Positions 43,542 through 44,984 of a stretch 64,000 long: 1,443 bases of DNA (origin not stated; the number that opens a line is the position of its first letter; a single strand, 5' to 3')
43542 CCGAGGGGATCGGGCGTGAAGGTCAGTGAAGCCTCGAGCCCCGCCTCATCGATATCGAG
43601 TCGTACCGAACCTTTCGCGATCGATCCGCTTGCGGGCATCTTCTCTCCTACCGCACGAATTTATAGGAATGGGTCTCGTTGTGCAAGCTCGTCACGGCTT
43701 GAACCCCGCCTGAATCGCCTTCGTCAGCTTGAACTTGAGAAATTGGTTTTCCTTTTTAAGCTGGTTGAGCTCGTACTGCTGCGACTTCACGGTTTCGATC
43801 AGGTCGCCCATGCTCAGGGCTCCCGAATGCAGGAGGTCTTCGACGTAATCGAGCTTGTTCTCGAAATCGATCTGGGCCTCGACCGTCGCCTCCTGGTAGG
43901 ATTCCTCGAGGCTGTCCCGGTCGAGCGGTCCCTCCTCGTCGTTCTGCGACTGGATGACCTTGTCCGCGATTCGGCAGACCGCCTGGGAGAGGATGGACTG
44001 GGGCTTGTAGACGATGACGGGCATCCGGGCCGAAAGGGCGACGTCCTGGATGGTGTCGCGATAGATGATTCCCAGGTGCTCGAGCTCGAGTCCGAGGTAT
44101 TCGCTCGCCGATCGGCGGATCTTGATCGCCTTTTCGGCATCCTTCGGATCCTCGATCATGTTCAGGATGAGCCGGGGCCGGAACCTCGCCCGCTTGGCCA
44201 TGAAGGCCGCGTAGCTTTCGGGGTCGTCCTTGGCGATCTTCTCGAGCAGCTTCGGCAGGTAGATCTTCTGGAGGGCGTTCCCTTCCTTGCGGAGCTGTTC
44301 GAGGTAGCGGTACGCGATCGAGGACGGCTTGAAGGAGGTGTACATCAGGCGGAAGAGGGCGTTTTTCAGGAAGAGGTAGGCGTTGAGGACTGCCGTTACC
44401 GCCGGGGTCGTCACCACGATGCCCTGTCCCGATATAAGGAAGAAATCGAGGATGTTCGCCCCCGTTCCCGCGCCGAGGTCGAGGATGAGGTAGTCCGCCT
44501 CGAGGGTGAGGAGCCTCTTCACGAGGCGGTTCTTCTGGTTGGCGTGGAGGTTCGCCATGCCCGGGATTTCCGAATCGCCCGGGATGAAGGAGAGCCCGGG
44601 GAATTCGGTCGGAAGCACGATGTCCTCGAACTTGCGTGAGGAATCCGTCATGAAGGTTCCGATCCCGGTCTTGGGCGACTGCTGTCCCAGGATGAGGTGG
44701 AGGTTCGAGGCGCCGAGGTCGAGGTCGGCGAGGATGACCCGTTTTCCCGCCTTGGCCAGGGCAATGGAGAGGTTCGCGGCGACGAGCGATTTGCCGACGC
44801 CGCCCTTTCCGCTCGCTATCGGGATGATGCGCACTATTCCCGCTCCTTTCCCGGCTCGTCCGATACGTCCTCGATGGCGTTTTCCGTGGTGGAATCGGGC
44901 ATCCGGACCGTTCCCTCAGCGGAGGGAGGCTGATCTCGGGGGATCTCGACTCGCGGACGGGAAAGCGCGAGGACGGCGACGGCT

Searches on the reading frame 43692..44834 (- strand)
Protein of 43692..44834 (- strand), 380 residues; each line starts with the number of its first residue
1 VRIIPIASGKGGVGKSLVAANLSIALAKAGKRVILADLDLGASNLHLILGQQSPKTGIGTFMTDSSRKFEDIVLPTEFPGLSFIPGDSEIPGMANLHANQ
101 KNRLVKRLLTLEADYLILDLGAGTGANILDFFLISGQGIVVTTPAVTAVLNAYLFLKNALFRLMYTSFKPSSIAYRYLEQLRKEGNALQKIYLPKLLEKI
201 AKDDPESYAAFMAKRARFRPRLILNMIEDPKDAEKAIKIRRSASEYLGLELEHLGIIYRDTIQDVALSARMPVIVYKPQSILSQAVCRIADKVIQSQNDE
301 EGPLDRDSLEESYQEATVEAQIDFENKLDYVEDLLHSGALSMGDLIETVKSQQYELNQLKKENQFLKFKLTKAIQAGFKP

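Call 20: find_encoding_contigs(protein=window:43692-44834:-, flank=10000, max_places=1)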
Protein window:43692-44834:- (380 aa): 2 contigs read that carry it; 1 place shown.
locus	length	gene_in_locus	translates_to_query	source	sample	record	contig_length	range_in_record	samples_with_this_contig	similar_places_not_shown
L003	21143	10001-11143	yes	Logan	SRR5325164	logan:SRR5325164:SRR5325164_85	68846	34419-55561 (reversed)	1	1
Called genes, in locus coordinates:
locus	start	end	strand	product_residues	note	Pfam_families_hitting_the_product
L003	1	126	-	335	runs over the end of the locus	-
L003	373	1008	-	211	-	PF00486:Trans_reg_C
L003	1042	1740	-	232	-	PF04012:PspA_IM30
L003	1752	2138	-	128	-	PF22550:CesT_Tir_1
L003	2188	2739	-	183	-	PF01740:STAS, PF13466:STAS_2 (weak)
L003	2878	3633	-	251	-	PF00106:adh_short, PF03807:F420_oxidored (weak), PF13561:adh_short_C2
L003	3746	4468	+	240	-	PF00588:SpoU_methylase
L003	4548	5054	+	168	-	-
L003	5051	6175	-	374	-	PF00072:Response_reg, PF00158:Sigma54_activat, PF01078:Mg_chelatase (faint), PF14532:Sigma54_activ_2, PF07728:AAA_5 (weak), PF25601:AAA_lid_14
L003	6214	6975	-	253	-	PF03808:Glyco_tran_WecG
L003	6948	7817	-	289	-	PF20260:PUA_4, PF04452:Methyltrans_RNA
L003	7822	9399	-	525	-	PF22694:CtpB_N-like, PF17820:PDZ_6, PF03572:Peptidase_S41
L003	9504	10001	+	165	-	-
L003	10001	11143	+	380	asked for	PF00142:Fer4_NifH (weak), PF01656:CbiA, PF02374:ArsA_ATPase (faint), PF06564:CBP_BcsQ (faint), PF10609:ParA, PF13614:AAA_31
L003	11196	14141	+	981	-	PF20250:FapA_N, PF03961:FapA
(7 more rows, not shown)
